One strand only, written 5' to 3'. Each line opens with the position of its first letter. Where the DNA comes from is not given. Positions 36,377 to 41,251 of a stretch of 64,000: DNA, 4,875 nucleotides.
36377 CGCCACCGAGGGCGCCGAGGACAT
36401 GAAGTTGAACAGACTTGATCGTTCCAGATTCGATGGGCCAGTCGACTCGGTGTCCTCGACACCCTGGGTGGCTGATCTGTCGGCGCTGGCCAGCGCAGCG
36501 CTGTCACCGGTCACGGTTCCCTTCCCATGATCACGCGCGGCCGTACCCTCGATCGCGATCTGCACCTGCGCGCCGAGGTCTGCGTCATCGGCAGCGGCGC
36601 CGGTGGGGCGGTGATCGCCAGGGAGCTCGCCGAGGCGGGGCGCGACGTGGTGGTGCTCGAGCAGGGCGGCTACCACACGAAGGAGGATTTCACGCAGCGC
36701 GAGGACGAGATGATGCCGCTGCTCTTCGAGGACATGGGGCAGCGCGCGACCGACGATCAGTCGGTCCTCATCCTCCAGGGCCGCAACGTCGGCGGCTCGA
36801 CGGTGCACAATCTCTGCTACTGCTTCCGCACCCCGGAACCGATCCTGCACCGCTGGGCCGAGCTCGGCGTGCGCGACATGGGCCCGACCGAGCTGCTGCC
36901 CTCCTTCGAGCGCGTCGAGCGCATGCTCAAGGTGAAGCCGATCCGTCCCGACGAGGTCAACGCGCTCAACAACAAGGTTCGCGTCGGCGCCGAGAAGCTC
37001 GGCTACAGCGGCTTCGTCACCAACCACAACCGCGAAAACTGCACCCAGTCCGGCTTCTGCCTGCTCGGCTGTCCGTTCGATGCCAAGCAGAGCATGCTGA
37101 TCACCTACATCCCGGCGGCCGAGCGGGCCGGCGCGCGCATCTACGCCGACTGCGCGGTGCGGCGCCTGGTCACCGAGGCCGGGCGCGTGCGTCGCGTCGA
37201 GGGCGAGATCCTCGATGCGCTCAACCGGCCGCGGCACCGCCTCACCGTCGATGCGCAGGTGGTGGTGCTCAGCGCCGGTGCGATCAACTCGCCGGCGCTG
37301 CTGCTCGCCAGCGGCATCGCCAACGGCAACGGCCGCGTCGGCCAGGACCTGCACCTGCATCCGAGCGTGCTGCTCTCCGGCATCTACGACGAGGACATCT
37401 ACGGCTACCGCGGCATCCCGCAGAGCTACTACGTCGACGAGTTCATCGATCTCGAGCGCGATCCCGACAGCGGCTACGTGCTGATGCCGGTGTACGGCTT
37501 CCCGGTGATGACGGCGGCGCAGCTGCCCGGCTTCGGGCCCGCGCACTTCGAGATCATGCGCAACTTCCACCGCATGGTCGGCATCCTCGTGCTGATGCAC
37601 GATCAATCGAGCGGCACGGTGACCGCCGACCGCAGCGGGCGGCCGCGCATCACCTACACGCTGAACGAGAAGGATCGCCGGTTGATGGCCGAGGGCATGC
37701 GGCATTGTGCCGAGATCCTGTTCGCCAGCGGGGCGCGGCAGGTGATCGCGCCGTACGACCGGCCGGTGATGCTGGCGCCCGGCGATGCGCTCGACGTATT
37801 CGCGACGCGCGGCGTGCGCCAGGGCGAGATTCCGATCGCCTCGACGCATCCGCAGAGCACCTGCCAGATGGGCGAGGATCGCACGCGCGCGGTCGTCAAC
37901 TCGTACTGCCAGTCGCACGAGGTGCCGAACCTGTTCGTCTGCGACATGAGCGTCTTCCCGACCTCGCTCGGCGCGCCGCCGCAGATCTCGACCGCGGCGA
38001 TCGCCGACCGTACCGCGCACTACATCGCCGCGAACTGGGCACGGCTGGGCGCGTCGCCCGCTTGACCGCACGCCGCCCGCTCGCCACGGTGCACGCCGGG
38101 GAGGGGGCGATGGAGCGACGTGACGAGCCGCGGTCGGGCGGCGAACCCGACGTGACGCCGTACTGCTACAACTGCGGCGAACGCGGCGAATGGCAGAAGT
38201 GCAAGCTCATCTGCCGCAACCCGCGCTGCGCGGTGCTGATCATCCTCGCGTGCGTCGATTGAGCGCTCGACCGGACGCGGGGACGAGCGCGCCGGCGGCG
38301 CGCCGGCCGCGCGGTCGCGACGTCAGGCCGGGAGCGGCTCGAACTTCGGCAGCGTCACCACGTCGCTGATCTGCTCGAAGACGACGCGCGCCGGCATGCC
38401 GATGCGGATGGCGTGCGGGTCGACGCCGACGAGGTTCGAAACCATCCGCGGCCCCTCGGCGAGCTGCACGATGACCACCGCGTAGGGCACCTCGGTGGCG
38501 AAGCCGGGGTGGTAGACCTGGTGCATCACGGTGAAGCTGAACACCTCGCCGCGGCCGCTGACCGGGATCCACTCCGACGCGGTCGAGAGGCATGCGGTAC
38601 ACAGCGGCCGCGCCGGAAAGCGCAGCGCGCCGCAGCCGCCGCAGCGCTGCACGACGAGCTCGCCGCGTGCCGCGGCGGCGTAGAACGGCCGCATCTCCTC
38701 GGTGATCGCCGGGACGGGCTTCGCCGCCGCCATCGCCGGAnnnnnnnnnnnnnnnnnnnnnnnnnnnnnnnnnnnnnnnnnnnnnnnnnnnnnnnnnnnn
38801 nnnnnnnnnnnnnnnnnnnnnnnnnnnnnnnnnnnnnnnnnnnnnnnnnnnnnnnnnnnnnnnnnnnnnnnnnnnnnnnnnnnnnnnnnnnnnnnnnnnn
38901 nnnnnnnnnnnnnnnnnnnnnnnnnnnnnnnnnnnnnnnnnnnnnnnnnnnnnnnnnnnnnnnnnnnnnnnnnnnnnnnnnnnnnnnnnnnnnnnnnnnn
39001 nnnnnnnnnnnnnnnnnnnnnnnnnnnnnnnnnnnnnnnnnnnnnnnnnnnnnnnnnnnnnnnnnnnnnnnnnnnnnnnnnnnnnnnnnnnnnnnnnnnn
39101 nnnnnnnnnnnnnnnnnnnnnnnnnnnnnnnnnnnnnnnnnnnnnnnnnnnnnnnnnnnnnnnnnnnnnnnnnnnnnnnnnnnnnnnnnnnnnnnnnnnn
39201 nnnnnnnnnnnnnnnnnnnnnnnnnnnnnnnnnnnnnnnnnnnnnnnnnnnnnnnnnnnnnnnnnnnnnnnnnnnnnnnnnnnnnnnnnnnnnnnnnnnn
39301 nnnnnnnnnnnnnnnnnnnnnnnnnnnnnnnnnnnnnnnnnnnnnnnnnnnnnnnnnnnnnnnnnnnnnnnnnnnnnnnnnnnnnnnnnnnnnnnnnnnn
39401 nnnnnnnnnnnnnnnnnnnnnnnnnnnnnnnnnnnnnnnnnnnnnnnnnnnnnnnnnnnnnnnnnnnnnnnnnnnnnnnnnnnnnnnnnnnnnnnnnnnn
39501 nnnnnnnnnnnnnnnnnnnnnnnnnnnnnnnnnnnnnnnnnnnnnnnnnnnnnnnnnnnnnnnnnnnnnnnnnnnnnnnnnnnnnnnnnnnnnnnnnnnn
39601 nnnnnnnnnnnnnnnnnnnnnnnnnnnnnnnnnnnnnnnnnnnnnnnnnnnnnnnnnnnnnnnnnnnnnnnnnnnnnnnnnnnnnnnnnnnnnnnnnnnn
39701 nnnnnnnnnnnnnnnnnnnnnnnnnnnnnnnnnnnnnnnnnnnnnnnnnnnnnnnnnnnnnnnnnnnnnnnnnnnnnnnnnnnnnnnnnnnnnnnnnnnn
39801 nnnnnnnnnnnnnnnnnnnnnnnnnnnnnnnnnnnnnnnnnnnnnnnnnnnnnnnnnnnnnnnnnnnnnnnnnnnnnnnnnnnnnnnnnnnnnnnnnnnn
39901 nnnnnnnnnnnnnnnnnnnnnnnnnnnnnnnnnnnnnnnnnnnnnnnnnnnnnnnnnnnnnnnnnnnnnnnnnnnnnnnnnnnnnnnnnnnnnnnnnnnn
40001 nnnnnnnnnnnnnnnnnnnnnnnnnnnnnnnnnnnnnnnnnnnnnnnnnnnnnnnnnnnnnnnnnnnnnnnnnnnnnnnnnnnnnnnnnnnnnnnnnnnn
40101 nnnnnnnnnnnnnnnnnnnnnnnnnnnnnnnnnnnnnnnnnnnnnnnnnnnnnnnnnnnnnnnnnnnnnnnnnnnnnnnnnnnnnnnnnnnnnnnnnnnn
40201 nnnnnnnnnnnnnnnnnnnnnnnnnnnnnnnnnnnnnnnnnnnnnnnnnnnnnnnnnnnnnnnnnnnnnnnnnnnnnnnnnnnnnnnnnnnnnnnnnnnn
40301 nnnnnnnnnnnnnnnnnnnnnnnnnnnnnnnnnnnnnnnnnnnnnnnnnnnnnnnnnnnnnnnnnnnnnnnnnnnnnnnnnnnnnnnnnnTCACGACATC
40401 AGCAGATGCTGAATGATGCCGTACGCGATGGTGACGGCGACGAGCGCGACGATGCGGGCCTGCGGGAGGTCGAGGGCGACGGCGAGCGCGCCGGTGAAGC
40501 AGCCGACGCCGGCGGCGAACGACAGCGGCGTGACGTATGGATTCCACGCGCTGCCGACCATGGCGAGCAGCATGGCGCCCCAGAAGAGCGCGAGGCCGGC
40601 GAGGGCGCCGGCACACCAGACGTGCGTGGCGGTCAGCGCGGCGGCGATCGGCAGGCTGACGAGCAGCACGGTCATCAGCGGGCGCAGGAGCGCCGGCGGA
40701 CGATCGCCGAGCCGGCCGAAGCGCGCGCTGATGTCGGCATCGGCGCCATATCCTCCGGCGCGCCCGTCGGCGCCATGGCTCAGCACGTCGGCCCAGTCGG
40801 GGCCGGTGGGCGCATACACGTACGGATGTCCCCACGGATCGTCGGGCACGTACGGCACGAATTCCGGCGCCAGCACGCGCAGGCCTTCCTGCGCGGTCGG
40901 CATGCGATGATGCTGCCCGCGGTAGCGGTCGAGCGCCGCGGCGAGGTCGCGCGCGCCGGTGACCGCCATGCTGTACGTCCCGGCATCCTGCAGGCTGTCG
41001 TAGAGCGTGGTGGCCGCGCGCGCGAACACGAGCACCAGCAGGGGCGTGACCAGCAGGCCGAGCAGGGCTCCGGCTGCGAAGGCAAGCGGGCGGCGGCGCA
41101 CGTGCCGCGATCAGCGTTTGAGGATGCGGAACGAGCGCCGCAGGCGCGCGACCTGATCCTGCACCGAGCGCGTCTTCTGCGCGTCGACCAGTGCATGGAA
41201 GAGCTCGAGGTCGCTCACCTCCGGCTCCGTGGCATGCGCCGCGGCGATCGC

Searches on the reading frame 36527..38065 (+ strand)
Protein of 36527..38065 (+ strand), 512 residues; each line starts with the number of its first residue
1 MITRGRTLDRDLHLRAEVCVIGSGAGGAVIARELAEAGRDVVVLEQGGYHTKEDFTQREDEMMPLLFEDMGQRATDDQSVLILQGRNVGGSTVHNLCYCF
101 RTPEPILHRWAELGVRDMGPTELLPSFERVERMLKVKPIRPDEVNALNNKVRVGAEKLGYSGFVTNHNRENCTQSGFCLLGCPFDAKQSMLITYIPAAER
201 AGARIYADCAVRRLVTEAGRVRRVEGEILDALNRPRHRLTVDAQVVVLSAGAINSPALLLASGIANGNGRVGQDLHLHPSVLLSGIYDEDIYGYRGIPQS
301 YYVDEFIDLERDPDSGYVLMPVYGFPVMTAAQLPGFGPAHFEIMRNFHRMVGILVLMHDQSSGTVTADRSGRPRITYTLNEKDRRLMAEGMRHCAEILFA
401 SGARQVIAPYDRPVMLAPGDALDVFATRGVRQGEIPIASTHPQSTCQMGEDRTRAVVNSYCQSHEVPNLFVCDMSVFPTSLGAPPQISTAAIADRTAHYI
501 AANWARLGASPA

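Call 56: search_protein_families(library=pfam, proteins=[window:36527-38065:+], max_evalue=0.0001)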
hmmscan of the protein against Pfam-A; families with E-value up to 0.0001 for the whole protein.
window:36527-38065:+ (512 aa): 6 families
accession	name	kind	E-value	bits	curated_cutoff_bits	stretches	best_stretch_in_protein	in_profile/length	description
PF00732.25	GMC_oxred_N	-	5.1e-44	151.1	23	1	66-279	4-217/218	GMC oxidoreductase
PF05199.19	GMC_oxred_C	-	5.1e-25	89.1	24.6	1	360-493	2-139/139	GMC oxidoreductase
PF01266.30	DAO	-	1.2e-09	38.6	27.9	1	18-47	2-31/353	FAD dependent oxidoreductase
PF00890.30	FAD_binding_2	-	8.3e-08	32.3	20.4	0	18-50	2-37/414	FAD binding domain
PF07992.20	Pyr_redox_2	-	9.6e-06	25.7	26.1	0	17-50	2-35/291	Pyridine nucleotide-disulphide oxidoreductase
PF13450.12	NAD_binding_8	-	2.6e-05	24.8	21.9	1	20-47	1-28/68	NAD(P)-binding Rossmann-like domain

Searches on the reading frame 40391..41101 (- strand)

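Call 17: search_protein_families(library=pfam, proteins=[window:40391-41101:-], max_evalue=0.001)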
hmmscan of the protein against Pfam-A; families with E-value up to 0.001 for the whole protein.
window:40391-41101:- (236 aa): 1 family
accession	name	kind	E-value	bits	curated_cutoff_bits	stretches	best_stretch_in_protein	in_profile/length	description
PF08334.16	T2SSG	-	7.5e-15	55.4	21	1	39-125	7-106/108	Type II secretion system (T2SS), protein G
